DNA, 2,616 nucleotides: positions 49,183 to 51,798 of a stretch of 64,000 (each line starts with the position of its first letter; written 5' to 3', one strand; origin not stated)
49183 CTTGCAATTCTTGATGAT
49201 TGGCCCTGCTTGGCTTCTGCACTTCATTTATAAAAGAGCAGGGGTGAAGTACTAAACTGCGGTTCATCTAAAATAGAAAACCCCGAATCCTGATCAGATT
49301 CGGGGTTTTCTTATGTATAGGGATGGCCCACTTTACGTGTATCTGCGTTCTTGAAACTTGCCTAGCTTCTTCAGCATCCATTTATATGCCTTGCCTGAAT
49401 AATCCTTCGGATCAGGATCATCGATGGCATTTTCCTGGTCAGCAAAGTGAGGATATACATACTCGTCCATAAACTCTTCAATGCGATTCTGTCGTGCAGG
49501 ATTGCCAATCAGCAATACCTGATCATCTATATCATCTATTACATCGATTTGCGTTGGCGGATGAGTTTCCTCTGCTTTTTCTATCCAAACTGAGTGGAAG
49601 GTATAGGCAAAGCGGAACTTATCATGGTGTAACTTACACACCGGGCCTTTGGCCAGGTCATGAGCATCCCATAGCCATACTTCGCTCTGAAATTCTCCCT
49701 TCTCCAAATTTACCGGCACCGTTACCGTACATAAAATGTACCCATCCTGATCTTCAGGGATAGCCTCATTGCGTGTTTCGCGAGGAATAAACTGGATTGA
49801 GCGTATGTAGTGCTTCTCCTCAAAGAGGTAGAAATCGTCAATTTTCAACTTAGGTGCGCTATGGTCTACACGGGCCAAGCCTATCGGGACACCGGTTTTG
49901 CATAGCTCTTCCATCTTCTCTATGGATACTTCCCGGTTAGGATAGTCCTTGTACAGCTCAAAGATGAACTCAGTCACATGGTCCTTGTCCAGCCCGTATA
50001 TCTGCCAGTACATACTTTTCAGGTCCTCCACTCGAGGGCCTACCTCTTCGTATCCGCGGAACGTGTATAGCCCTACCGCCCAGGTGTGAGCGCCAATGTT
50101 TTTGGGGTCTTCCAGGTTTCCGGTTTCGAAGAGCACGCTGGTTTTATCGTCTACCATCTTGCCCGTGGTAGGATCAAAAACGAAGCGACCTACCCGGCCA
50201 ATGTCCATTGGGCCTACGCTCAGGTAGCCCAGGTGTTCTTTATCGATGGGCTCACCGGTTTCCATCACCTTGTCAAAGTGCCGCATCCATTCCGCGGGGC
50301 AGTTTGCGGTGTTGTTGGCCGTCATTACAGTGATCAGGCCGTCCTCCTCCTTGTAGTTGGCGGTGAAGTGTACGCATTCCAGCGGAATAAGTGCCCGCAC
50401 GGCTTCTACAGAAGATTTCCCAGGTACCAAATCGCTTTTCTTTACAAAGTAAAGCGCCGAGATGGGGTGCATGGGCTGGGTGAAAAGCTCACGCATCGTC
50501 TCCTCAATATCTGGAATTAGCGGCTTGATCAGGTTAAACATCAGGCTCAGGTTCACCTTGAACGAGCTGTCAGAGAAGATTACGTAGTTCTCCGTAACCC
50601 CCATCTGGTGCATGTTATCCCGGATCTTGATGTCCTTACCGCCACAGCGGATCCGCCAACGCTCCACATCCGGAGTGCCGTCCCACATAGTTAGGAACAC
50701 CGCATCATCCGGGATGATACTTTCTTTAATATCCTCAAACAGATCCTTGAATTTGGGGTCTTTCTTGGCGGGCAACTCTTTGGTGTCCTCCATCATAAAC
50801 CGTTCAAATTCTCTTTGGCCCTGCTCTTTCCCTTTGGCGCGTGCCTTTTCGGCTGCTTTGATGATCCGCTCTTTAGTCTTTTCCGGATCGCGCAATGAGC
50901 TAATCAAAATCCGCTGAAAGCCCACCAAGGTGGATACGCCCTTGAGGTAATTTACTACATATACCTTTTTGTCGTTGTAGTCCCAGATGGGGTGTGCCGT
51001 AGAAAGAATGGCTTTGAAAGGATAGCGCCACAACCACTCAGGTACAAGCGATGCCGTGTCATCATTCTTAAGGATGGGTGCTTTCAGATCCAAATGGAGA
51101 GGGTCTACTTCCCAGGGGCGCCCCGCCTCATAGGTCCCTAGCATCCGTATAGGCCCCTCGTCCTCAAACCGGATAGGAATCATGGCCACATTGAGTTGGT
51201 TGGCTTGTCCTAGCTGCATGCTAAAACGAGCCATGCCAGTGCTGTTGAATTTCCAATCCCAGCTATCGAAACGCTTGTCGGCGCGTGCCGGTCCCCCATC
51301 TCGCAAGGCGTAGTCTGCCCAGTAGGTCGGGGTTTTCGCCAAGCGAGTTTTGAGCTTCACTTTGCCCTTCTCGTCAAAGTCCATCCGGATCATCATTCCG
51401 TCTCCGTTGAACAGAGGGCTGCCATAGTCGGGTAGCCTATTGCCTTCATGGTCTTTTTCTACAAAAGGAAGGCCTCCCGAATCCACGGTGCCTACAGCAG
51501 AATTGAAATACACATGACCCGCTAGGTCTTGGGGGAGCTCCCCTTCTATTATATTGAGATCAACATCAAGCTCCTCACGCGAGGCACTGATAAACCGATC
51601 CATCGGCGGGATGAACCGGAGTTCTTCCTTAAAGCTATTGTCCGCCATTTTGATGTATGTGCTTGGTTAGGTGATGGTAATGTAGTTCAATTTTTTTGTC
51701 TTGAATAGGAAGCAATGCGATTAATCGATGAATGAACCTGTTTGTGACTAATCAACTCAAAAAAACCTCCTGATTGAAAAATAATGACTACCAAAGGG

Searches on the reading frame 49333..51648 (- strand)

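Call 29: search_protein_families(library=pfam, proteins=[window:49333-51648:-], max_evalue=0.001)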
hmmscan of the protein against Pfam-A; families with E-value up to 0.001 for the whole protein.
window:49333-51648:- (771 aa): 1 family
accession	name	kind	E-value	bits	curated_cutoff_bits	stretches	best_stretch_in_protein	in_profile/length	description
PF03055.21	RPE65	-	1.2e-32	114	27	2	346-689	203-468/469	Retinal pigment epithelial membrane protein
